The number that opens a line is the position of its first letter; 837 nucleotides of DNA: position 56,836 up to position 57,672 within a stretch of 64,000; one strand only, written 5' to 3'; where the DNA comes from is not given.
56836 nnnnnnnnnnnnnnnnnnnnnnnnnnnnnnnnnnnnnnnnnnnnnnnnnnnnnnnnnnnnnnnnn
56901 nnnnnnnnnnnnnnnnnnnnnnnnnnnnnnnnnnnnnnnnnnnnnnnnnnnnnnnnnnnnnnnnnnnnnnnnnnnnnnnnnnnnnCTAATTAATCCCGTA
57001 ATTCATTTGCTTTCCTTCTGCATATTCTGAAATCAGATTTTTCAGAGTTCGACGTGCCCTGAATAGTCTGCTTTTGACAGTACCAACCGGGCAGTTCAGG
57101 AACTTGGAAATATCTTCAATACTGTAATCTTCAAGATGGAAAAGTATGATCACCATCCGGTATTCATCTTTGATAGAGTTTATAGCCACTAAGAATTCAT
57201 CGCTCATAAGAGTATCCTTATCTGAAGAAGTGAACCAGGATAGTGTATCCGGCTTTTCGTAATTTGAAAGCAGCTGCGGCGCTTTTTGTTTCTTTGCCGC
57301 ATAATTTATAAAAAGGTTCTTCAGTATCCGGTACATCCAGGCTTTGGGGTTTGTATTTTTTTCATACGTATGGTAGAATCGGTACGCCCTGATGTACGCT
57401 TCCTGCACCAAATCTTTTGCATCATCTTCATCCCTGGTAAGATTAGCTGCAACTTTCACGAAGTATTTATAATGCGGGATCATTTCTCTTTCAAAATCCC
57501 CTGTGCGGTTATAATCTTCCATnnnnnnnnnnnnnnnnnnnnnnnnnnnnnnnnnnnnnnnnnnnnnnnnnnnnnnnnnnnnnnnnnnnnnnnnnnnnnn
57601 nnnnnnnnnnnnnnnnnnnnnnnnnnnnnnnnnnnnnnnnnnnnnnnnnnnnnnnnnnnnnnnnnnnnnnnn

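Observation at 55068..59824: Module B: a T9SS repeat protein, YtxH, ECF sigma, tandem lmo0937 micro-proteins and a lipoprotein as one co-oriented unit with no recognisable anti-sigma factor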

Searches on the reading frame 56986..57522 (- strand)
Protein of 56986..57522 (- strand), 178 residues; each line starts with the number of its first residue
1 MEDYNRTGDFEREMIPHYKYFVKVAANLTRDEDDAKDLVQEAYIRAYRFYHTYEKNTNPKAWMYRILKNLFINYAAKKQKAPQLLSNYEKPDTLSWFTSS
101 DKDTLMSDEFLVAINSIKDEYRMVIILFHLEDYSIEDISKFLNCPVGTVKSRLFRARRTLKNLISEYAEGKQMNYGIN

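Call 7: search_protein_families(library=pfam, max_evalue=0.01, proteins=[window:56986-57522:-])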
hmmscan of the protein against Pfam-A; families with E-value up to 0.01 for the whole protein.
window:56986-57522:- (178 aa): 6 families
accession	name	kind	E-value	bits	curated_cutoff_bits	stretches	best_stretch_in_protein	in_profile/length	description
PF04542.20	Sigma70_r2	-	3.5e-15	56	24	1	17-80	5-70/71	Sigma-70 region 2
PF08281.18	Sigma70_r4_2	-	6.6e-15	54.9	25.7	1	108-160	2-54/54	Sigma-70, region 4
PF04545.22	Sigma70_r4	-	6.2e-08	32.5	24.1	1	113-161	1-49/50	Sigma-70, region 4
PF13384.12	HTH_23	-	0.00046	20.4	24.6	1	118-150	3-35/50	Homeodomain-like domain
PF07638.17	Sigma70_ECF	-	0.0035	17.7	21.1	0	99-161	118-180/185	ECF sigma factor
PF22029.2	PhyR_sigma2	-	0.0046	17.4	27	0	27-67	14-54/55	Sigma2 domain of PhyR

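Call 8: search_protein_families(library=ncbifam, max_evalue=0.01, proteins=[window:56986-57522:-])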
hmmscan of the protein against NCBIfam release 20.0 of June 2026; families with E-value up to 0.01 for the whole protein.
window:56986-57522:- (178 aa): 82 families (the best 25 are shown)
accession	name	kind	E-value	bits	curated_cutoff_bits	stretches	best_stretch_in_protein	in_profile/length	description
TIGR02947.1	SigH_actino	hypoth_equivalog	1e-33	116.7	251.55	1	5-173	8-188/193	RNA polymerase sigma-70 factor, TIGR02947 family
TIGR02983.1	SigE-fam_strep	subfamily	5.7e-28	97.8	141.55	1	7-165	5-159/162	SigE family RNA polymerase sigma factor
TIGR02954.1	Sig70_famx3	hypoth_equivalog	1.2e-25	90.2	188.5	1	10-165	18-168/170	RNA polymerase sigma-70 factor, TIGR02954 family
NF058625.1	sigma_PG0214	equivalog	3e-25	88.9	130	1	9-167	5-164/170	GFO_1088 family ECF-type sigma factor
NF007223.0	PRK09641.1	equivalog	4.1e-25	88.7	209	1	22-164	32-184/187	RNA polymerase sigma factor SigW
TIGR02950.1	SigM_subfam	subfamily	8.1e-25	87.5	147.95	1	15-163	7-157/159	RNA polymerase sigma factor, SigM family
NF009198.0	PRK12546.1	equivalog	4.1e-24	85.3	270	1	9-165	8-162/188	RNA polymerase sigma factor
NF009185.0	PRK12533.1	equivalog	5.9e-24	84.9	248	1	4-168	25-197/231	RNA polymerase sigma factor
NF007216.0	PRK09638.1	equivalog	6.5e-24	84.7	194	1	16-166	26-173/180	RNA polymerase sigma factor SigY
NF008888.0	PRK11922.1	equivalog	1.3e-23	83.8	204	1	12-166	34-198/231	RNA polymerase sigma factor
NF009171.0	PRK12518.1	equivalog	3.8e-23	82.3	208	1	23-165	39-185/191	RNA polymerase sigma factor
NF007225.0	PRK09643.1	equivalog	2.9e-22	79.4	190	1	10-173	29-191/204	RNA polymerase sigma factor SigM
NF006930.0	PRK09415.1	subfamily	3.1e-22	79.3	198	1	21-166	29-177/179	RNA polymerase factor sigma C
TIGR02939.1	RpoE_Sigma70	equivalog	5.3e-22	78.8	236.15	1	20-163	32-185/190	RNA polymerase sigma factor RpoE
NF009199.0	PRK12547.1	subfamily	1.2e-21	77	219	1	9-166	7-162/184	RNA polymerase sigma factor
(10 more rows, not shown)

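Call 13: find_homologous_proteins(query=window:56986-57522:-, max_evalue=1e-10)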
Query window:56986-57522:- (178 aa): 72 proteins with E <= 1e-10 among 229 candidates.
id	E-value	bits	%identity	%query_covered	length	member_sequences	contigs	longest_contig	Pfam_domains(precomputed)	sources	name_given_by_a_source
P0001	1.5e-114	397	100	100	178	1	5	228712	PF04545.23,PF04542.21,PF08281.19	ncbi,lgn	-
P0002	1.1e-99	349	85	100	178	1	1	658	PF04545.23,PF04542.21,PF08281.19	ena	-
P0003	2.0e-90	319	83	96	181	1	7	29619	PF04545.23,PF04542.21,PF08281.19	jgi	jgi:RNA polymerase sigma-70 factor, ECF subfamily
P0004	2.0e-73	264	69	95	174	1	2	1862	PF04545.23,PF04542.21,PF08281.19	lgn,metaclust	metaclust:\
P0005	3.6e-73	263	68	93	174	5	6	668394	PF04545.23,PF04542.21,PF08281.19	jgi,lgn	jgi:RNA polymerase sigma-70 factor (ECF subfamily)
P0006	5.2e-73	262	74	93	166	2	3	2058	PF04545.23,PF04542.21,PF08281.19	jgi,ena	-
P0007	7.8e-73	262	73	93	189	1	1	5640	PF04545.23,PF04542.21,PF08281.19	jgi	-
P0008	2.6e-72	260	73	93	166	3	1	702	PF04545.23,PF04542.21,PF08281.19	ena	-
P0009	3.3e-71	256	70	95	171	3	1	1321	PF04545.23,PF04542.21,PF08281.19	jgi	jgi:RNA polymerase sigma-70 factor (ECF subfamily)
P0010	9.2e-71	255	70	89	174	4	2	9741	PF04545.23,PF04542.21,PF08281.19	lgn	-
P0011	4.0e-70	253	67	99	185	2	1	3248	PF04545.23,PF04542.21,PF08281.19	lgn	-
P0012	6.3e-70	252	74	85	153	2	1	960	PF04545.23,PF04542.21,PF08281.19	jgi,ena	-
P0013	2.4e-68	247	65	98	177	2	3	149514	PF04545.23,PF04542.21,PF08281.19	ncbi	-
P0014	8.9e-68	245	69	90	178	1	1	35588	PF04545.23,PF04542.21,PF08281.19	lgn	-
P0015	1.7e-67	244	69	93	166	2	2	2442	PF04545.23,PF04542.21,PF08281.19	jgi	jgi:RNA polymerase sigma-70 factor (ECF subfamily)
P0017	2.2e-67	244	65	95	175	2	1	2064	PF04545.23,PF04542.21,PF08281.19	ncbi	-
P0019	4.0e-66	240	67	92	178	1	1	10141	PF04545.23,PF04542.21,PF08281.19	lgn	-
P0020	1.5e-64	235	67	92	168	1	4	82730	PF04545.23,PF04542.21,PF08281.19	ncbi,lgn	-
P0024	2.2e-32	130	43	89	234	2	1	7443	PF04545.23,PF04542.21,PF08281.19,PF22029.3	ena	-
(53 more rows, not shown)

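Call 15: find_related_loci(query=A1, collection=genome_contigs, flank=6000)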
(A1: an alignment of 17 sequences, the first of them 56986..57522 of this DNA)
Query A1 (178 aa) in genome_contigs; peptide patterns used: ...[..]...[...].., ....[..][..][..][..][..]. (x = any residue, [..] = any of these).
600 stretches matched a pattern (row limit reached: there are more); 570 encode a relative of the query (tblastn E <= 1e-3); the best 80 are kept; 80 distinct loci.
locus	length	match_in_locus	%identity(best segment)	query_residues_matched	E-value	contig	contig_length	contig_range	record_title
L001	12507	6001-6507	44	10-168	5e-40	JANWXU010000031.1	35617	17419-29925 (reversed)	MAG: Bacteroidia bacterium isolate SKYG53 NODE_31_length_35617_cov_4.580991, whole genome shotgun sequence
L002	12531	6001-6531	44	3-169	1e-39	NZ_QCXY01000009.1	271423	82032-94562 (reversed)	Pleomorphovibrio marinus strain SW125 9, whole genome shotgun sequence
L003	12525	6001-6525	44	10-178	1e-39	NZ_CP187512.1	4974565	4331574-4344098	Algoriphagus yeomjeoni strain DEN5 chromosome, complete genome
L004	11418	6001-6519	41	9-171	3e-39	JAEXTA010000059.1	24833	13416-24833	MAG: Bacteroidetes bacterium isolate OH_HBrB_333 k127_1933543, whole genome shotgun sequence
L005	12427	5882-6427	42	1-171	4e-39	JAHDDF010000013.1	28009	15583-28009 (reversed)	MAG: Saprospiraceae bacterium isolate MAG-151 RZ_4756, whole genome shotgun sequence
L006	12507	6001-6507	42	10-168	6e-39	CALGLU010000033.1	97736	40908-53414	MAG: uncultured Saprospiraceae bacterium isolate H3_Bin_METABAT__97_1_1 genome assembly, contig: c_000001767252, whole g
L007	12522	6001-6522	42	10-175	2e-38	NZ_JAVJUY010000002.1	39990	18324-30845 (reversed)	MAG: Fulvivirga sp. isolate C1-SOL-13 k141_12119, whole genome shotgun sequence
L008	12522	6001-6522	41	5-169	3e-38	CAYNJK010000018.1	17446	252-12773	MAG TPA_asm: uncultured Saprospiraceae bacterium isolate binchicken_co400_23 genome assembly, contig: NODE_294_length_17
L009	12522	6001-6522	42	10-175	4e-38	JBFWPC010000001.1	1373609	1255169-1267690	MAG: Cyclobacteriaceae bacterium isolate CA_2019_TPBF_150 NODE_17_length_1373609_cov_11.825790_TPBF, whole genome shotgu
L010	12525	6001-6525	40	10-174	4e-38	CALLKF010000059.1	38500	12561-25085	MAG TPA_asm: uncultured Saprospirales bacterium isolate SRR6231210_bin.54_CONCOCT_v1.1_MAG genome assembly, contig: ERZ6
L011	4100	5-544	42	6-177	2e-38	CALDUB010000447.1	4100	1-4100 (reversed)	MAG: uncultured Saprospiraceae bacterium isolate L3_Bin_METABAT__6_1 genome assembly, contig: c_000001339525, whole geno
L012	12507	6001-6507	42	10-168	3e-38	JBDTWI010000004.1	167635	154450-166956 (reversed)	MAG: Saprospiraceae bacterium isolate cluster3_bin.88 NODE_95_length_167635_cov_18.682080, whole genome shotgun sequence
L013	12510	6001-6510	40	10-169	4e-38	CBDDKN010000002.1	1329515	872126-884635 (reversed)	MAG: Saprospiraceae bacterium isolate 725c2dce-8a2b-4b39-aa15-ffadb343fa20 genome assembly, contig: contig_2, whole geno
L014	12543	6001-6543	41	3-175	9e-38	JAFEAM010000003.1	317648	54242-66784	MAG: Bacteroidetes bacterium isolate SZAS TMP-66 BACT-TMP-9__3__length-317648, whole genome shotgun sequence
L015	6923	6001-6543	41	3-175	6e-38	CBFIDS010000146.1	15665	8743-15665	MAG: Roseivirga sp. isolate Co_bin_712_orig genome assembly, contig: Co_bin_712_orig_Co_c_000004278569, whole genome sho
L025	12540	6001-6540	39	2-171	5e-37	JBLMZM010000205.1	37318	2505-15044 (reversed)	MAG: Ignavibacteriales bacterium isolate MAG203 PRJNA951521_bin6_renamed_212, whole genome shotgun sequence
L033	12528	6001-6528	37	6-171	2e-36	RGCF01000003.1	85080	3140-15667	MAG: Bacteroidetes bacterium isolate WB6_2A_118 contig_100_2, whole genome shotgun sequence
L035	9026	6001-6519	40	9-171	7e-36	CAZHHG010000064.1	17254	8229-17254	MAG TPA_asm: uncultured Melioribacter sp. isolate SRP278314_co1_185 genome assembly, contig: NODE_4105_length_17254_cov_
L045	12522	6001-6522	36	8-171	2e-34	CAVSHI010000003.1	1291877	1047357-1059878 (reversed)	MAG: Ignavibacteriota bacterium isolate MFD01476.bin.1.124 genome assembly, contig: contig_39632, whole genome shotgun s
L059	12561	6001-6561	38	2-171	1e-31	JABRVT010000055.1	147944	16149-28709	MAG: Candidatus Brocadia sp. isolate MAG-01r c_000000000036, whole genome shotgun sequence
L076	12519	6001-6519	34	10-168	8e-30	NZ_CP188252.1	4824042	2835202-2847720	Aquihabitans sp. McL0605 chromosome, complete genome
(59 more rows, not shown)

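Call 16: find_encoding_contigs(protein=P0005, flank=6000, max_places=3)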
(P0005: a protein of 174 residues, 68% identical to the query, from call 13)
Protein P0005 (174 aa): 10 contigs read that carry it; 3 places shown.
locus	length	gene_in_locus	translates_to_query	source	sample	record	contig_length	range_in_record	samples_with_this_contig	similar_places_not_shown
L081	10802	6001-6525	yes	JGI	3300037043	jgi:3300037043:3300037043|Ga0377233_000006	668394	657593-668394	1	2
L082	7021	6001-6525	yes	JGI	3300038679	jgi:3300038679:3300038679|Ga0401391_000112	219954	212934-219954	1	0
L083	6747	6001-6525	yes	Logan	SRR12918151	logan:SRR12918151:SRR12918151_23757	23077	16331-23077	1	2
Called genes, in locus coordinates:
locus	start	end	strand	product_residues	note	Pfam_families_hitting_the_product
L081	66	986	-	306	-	-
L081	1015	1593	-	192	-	PF09699:Paired_CXXCH_1 (faint), PF22113:Mtrc-MtrF_II-IV_dom (faint), PF13435:Cytochrome_C554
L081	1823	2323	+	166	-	PF13517:FG-GAP_3 (weak)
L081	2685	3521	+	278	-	PF16158:N_BRCA1_IG (weak)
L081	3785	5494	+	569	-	PF03640:Lipoprotein_15 (faint), PF18962:Por_Secre_tail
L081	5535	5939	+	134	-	PF12732:YtxH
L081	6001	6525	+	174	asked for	PF04542:Sigma70_r2, PF08281:Sigma70_r4_2, PF04545:Sigma70_r4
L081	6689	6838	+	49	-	PF18919:DUF5670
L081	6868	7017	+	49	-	PF18919:DUF5670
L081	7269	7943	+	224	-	-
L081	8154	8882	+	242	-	PF13505:OMP_b-brl, PF13568:OMP_b-brl_2 (weak)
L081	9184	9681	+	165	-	-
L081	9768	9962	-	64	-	-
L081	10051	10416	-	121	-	PF08570:DUF1761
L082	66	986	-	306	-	-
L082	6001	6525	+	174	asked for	PF04542:Sigma70_r2, PF08281:Sigma70_r4_2, PF04545:Sigma70_r4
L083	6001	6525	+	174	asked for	PF04542:Sigma70_r2, PF08281:Sigma70_r4_2, PF04545:Sigma70_r4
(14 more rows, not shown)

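Call 17: find_encoding_contigs(protein=P0013, flank=6000, max_places=3)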
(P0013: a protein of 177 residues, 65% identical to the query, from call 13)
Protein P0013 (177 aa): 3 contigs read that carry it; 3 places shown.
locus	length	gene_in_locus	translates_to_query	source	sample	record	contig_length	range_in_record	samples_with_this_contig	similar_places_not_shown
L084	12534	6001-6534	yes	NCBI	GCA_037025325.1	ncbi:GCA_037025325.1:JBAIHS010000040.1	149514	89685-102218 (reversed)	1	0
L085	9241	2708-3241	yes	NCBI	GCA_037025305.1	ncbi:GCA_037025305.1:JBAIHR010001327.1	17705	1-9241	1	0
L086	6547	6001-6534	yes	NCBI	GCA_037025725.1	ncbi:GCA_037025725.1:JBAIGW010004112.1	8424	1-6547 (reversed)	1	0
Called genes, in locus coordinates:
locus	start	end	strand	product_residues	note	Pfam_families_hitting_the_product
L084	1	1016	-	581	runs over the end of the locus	PF00154:RecA_N (faint), PF01637:ATPase_2 (faint), PF06745:ATPase, PF13481:AAA_25 (weak), PF03796:DnaB_C (weak), PF13481:AAA_25 (weak), PF06745:ATPase, PF13191:AAA_16 (weak), +7 more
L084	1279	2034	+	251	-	PF00487:FA_desaturase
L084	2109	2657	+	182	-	PF14534:DUF4440 (weak), PF12680:SnoaL_2 (weak)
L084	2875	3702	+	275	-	PF02018:CBM_4_9 (faint), PF16158:N_BRCA1_IG (weak)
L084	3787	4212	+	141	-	-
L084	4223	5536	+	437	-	PF18962:Por_Secre_tail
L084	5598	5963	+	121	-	PF12732:YtxH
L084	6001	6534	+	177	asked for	PF04542:Sigma70_r2, PF08281:Sigma70_r4_2, PF04545:Sigma70_r4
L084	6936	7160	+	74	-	-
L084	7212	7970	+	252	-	PF13505:OMP_b-brl, PF13568:OMP_b-brl_2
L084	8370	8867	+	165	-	-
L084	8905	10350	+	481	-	PF20245:DUF6600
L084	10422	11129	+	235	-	-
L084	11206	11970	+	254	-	PF00106:adh_short, PF08659:KR, PF23441:SDR, PF13561:adh_short_C2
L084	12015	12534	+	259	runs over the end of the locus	PF01810:LysE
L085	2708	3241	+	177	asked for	PF04542:Sigma70_r2, PF08281:Sigma70_r4_2, PF04545:Sigma70_r4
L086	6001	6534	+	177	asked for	PF04542:Sigma70_r2, PF08281:Sigma70_r4_2, PF04545:Sigma70_r4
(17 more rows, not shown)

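Call 18: find_encoding_contigs(protein=P0020, flank=6000, max_places=3)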
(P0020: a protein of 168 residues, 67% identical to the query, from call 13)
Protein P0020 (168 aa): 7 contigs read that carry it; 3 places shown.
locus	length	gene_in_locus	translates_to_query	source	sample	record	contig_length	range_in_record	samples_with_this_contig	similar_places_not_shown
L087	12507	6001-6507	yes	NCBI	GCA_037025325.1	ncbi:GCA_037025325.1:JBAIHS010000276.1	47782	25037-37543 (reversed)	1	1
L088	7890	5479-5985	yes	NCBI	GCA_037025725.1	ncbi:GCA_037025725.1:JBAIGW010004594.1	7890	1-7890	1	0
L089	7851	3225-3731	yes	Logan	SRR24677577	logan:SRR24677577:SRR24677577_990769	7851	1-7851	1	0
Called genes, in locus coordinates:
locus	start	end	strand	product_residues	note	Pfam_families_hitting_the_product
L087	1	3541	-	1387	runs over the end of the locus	PF05227:CHASE3, PF00989:PAS, PF08447:PAS_3, PF13185:GAF_2, PF00989:PAS, PF13426:PAS_9, PF08447:PAS_3, PF00512:HisKA, +9 more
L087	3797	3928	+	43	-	-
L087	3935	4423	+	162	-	PF00072:Response_reg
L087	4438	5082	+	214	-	PF13505:OMP_b-brl (faint)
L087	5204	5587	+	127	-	PF12732:YtxH, PF00430:ATP-synt_B (weak)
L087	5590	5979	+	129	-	PF06103:DUF948 (weak)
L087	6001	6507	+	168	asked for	PF04542:Sigma70_r2, PF08281:Sigma70_r4_2, PF04545:Sigma70_r4 (weak)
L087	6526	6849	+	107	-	-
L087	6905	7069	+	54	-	-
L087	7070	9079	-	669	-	PF00456:Transketolase_N, PF02779:Transket_pyr, PF02780:Transketolase_C, PF22613:Transketolase_C_1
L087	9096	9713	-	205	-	PF00702:Hydrolase, PF13419:HAD_2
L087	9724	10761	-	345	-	PF04041:Glyco_hydro_130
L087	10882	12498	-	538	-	PF24170:Fn3-II_PB4 (faint), PF06739:SBBP (weak), PF18962:Por_Secre_tail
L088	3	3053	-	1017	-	?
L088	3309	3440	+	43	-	-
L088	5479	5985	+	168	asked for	PF04542:Sigma70_r2, PF08281:Sigma70_r4_2, PF04545:Sigma70_r4 (weak)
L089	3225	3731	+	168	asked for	PF04542:Sigma70_r2, PF08281:Sigma70_r4_2, PF04545:Sigma70_r4 (weak)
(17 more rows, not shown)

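Call 29: find_encoding_contigs(protein=P0003, flank=6000, max_places=2)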
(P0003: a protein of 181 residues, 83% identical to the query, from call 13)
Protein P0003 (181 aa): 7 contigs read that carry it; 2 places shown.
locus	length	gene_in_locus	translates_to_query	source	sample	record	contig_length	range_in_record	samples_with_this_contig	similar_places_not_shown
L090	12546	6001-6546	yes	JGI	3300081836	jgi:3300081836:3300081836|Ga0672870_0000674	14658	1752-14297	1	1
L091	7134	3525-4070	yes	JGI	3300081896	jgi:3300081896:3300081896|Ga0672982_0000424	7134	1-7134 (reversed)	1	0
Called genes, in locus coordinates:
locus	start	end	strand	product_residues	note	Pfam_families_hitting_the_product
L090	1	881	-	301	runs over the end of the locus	-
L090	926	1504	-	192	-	PF22113:Mtrc-MtrF_II-IV_dom (faint), PF13435:Cytochrome_C554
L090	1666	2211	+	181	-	PF13517:FG-GAP_3 (weak)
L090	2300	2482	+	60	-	PF28077:THIVI_2564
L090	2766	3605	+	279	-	PF02018:CBM_4_9 (faint), PF07705:CARDB (faint), PF16158:N_BRCA1_IG (weak)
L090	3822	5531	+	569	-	PF18962:Por_Secre_tail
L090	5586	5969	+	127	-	PF12732:YtxH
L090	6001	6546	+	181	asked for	PF04542:Sigma70_r2, PF08281:Sigma70_r4_2, PF04545:Sigma70_r4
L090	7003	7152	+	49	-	PF18919:DUF5670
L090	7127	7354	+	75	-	-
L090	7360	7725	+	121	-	-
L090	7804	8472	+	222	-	-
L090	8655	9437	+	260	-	-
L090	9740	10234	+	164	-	-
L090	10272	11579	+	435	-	PF20245:DUF6600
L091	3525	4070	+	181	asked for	PF04542:Sigma70_r2, PF08281:Sigma70_r4_2, PF04545:Sigma70_r4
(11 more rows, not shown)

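Call 30: find_encoding_contigs(protein=P0014, flank=6000, max_places=2)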
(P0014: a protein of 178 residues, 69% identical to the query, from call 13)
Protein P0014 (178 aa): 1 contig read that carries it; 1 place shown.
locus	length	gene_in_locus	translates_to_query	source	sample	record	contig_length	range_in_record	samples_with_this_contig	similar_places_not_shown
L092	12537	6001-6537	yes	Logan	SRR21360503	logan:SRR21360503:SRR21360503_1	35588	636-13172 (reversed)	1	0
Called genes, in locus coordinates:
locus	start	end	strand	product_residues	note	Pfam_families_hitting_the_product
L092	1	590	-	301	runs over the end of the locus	-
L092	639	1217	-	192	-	PF22113:Mtrc-MtrF_II-IV_dom (faint), PF09699:Paired_CXXCH_1 (faint), PF13435:Cytochrome_C554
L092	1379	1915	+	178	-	PF13517:FG-GAP_3 (weak)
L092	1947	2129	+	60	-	PF28077:THIVI_2564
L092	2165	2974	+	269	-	PF07705:CARDB (faint), PF16158:N_BRCA1_IG (weak)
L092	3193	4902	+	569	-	PF18962:Por_Secre_tail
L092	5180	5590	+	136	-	PF12732:YtxH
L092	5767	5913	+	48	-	-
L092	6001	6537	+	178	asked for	PF04542:Sigma70_r2, PF08281:Sigma70_r4_2, PF04545:Sigma70_r4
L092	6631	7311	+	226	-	-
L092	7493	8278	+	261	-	PF13505:OMP_b-brl, PF13568:OMP_b-brl_2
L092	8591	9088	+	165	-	-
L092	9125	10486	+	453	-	PF20245:DUF6600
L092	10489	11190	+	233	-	-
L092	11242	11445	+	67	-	-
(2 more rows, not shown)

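Call 31: find_encoding_contigs(protein=P0019, flank=6000, max_places=2)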
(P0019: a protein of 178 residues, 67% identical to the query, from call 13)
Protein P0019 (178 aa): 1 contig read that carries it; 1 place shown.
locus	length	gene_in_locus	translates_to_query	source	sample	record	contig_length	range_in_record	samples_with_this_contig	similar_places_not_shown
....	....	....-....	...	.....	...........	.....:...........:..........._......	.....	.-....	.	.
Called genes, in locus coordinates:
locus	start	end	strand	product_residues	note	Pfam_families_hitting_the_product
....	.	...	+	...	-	?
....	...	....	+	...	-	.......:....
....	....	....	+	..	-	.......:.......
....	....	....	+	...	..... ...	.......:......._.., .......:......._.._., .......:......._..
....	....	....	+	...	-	-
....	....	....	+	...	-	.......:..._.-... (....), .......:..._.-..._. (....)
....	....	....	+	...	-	-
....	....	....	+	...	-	-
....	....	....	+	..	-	-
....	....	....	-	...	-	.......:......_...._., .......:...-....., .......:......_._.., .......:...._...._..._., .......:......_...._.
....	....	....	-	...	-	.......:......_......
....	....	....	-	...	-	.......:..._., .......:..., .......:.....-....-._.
